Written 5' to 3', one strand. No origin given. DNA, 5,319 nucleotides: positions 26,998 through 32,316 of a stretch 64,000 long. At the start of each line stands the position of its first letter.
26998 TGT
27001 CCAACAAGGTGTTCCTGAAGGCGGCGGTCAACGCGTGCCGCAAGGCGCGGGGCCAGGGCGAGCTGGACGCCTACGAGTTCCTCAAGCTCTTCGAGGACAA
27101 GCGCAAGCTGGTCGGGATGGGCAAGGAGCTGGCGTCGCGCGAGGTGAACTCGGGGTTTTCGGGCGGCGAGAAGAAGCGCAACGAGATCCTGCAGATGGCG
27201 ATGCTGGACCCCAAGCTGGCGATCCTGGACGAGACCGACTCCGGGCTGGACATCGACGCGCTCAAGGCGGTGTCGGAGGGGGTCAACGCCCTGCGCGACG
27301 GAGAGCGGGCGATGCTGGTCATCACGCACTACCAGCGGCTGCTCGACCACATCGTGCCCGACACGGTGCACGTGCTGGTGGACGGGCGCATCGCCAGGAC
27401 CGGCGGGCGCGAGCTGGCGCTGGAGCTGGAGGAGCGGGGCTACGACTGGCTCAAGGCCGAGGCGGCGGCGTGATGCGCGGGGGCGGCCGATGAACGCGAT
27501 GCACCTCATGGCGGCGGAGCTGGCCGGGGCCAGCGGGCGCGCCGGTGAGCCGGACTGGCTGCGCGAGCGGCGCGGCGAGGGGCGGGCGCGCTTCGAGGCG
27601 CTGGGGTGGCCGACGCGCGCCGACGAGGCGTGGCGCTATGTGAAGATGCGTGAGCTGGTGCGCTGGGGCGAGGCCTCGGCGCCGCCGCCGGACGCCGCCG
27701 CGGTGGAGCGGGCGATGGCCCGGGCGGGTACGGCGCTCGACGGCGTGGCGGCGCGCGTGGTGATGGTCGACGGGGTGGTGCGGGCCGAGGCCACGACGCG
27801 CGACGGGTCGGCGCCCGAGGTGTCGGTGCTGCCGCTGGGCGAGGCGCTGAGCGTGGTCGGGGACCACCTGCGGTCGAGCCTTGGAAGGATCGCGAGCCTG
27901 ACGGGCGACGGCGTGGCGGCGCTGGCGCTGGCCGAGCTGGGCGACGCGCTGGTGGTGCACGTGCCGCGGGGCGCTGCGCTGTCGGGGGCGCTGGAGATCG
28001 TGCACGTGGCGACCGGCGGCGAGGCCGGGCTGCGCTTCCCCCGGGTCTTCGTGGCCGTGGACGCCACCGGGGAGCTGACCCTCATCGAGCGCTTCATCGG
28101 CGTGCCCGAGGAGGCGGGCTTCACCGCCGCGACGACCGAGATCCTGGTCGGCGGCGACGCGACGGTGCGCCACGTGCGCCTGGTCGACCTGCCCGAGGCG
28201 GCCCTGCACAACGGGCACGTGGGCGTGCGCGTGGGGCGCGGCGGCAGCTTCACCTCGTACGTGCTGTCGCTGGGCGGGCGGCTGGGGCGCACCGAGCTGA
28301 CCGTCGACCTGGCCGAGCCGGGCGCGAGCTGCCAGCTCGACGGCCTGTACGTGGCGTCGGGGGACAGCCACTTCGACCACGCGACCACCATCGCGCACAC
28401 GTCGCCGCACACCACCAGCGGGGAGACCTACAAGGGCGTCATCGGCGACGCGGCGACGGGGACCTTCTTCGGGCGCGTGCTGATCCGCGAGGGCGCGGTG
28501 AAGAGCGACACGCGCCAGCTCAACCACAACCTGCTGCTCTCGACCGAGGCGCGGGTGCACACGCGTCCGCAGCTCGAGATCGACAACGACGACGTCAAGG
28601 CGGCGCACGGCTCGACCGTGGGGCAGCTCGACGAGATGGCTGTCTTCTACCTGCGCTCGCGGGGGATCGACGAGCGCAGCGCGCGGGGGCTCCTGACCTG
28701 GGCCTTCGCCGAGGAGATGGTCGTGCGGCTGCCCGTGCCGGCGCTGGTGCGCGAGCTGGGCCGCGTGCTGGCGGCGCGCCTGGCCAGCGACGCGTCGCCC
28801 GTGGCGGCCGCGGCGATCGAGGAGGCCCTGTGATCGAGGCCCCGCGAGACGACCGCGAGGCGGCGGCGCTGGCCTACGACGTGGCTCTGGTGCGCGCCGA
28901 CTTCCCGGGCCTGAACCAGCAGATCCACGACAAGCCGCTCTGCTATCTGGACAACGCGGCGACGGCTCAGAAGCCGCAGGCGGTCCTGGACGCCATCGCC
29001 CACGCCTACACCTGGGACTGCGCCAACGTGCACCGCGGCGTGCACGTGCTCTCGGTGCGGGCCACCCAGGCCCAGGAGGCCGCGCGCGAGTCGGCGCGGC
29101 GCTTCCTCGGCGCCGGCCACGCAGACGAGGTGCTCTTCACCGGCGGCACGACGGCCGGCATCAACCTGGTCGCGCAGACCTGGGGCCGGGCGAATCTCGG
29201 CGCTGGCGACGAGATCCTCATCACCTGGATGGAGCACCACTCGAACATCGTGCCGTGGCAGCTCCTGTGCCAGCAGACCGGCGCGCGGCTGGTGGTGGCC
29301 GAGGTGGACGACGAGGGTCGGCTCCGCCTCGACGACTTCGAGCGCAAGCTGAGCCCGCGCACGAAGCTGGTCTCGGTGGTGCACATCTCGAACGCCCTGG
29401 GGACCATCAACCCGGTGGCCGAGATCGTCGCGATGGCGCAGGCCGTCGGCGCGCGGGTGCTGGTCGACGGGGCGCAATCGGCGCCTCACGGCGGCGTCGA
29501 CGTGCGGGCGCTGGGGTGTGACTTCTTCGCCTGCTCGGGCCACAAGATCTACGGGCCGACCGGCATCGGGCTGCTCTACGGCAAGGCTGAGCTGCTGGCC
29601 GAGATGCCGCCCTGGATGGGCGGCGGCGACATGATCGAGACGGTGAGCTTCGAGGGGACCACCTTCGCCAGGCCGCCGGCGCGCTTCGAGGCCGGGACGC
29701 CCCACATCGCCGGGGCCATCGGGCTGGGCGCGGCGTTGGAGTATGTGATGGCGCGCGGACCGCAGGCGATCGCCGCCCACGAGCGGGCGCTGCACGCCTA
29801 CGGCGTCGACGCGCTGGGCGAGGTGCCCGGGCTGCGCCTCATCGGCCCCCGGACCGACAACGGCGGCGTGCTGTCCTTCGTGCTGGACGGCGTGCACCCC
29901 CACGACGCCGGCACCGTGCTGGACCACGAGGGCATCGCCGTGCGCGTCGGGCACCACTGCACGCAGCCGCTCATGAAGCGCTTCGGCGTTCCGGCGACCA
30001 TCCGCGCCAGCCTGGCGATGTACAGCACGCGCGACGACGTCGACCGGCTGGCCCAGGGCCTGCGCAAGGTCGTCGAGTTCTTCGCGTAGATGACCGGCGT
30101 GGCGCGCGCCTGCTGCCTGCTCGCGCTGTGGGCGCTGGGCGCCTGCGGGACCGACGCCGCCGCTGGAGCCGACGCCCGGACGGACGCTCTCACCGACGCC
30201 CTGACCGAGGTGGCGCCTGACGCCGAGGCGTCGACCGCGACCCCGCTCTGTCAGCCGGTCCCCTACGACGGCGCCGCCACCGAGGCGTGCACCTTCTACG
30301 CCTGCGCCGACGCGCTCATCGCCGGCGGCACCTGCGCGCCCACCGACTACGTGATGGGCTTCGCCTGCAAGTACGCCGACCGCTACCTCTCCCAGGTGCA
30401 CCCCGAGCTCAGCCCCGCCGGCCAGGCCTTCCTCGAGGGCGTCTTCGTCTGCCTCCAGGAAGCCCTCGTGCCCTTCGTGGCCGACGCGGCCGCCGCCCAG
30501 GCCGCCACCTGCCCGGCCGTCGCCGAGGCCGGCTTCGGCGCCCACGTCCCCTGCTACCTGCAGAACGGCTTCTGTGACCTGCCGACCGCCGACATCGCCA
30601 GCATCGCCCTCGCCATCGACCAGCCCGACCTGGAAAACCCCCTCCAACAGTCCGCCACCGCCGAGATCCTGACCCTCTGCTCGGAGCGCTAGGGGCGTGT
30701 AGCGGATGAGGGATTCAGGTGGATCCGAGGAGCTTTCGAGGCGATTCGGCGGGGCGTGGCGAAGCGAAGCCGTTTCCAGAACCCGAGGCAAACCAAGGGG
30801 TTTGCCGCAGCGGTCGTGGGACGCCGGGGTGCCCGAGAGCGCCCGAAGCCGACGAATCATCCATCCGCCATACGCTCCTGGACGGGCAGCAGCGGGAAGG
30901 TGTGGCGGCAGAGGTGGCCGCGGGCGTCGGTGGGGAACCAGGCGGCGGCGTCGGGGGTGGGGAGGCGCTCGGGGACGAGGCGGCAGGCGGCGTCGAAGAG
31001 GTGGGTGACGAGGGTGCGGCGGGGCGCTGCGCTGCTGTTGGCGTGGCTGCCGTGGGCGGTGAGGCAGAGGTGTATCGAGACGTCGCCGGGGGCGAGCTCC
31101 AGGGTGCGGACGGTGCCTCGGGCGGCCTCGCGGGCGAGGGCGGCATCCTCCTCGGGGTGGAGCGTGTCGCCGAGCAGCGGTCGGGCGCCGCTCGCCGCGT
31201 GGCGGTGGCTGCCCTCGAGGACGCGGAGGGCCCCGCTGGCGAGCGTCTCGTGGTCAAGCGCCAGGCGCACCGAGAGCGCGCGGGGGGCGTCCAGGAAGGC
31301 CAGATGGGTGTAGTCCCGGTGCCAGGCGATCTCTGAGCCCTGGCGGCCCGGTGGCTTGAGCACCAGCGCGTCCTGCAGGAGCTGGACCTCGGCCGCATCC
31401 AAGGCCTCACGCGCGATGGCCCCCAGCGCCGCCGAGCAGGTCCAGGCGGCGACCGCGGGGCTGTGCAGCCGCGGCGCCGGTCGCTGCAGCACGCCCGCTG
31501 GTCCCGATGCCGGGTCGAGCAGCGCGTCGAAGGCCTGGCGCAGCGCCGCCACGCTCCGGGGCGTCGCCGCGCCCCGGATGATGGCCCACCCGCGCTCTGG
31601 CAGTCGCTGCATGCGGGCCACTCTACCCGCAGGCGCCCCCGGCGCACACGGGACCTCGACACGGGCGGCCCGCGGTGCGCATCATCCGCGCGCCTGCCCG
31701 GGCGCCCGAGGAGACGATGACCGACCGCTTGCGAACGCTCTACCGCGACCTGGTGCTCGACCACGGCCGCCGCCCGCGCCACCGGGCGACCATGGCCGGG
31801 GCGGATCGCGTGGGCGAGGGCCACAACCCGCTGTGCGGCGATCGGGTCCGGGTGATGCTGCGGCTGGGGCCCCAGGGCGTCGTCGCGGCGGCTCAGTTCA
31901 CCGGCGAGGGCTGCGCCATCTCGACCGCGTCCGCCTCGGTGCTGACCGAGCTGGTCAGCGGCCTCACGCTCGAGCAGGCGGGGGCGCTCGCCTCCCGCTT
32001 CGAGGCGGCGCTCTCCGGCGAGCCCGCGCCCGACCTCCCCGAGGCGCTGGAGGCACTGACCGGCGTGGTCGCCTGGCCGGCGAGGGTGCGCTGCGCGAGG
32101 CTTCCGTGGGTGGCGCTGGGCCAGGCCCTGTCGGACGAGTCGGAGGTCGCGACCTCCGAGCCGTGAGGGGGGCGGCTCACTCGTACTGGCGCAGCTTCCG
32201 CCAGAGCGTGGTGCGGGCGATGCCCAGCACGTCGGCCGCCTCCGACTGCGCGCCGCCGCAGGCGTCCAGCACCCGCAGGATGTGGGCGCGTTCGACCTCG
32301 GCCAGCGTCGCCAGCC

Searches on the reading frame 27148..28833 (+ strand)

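Call 57: search_protein_families(library=pfam, max_evalue=0.0001, proteins=[window:27148-28833:+])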
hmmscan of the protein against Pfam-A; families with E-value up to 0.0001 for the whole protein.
window:27148-28833:+ (561 aa): 2 families
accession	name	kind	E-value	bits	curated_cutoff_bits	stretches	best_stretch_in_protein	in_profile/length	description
PF01458.23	SUFBD_core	-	4e-72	242.9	27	1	292-520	6-232/232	SUF system FeS cluster assembly, SufBD core domain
PF19295.5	SufBD_N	-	1.5e-06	28.4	23.5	1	136-282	24-170/172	SufBD protein N-terminal region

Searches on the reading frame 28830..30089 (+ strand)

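Call 73: search_protein_families(library=pfam, max_evalue=0.0001, proteins=[window:28830-30089:+])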
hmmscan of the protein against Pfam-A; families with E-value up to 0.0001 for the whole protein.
window:28830-30089:+ (419 aa): 4 families
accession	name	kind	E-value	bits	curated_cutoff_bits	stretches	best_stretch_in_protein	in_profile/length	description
PF00266.25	Aminotran_5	-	2.9e-146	487.6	21.5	1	39-407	2-371/371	Aminotransferase class-V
PF00155.27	Aminotran_1_2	-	4.4e-08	33.1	19.7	1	75-215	37-187/361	Aminotransferase class I and II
PF01053.26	Cys_Met_Meta_PP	-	2.3e-07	30.1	27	0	124-236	89-195/381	Cys/Met metabolism PLP-dependent enzyme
PF01041.23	DegT_DnrJ_EryC1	-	7.9e-07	29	19.8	1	89-217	33-149/360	DegT/DnrJ/EryC1/StrS aminotransferase family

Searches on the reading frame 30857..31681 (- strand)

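Call 73: search_protein_families(library=pfam, max_evalue=0.0001, proteins=[window:30857-31681:-])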
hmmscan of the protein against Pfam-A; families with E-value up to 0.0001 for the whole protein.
window:30857-31681:- (274 aa): 1 family
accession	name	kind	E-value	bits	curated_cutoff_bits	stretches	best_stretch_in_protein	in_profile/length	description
PF05721.19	PhyH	-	3.5e-24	86.7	22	1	29-222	3-212/213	Phytanoyl-CoA dioxygenase (PhyH)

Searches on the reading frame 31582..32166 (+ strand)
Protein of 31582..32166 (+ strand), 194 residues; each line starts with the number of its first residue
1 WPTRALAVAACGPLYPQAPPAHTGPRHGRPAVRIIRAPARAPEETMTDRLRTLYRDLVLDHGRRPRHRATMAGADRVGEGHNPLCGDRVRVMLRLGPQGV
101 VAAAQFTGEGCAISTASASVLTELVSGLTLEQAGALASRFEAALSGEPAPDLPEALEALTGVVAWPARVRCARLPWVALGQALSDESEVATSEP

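Call 73: search_protein_families(library=pfam, max_evalue=0.0001, proteins=[window:31582-32166:+])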
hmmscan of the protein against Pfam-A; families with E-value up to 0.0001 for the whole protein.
window:31582-32166:+ (194 aa): 1 family
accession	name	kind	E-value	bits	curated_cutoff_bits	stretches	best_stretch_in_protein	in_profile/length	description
PF01592.21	NifU_N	-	1.8e-20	73.8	22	1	54-153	2-104/127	NifU-like N terminal domain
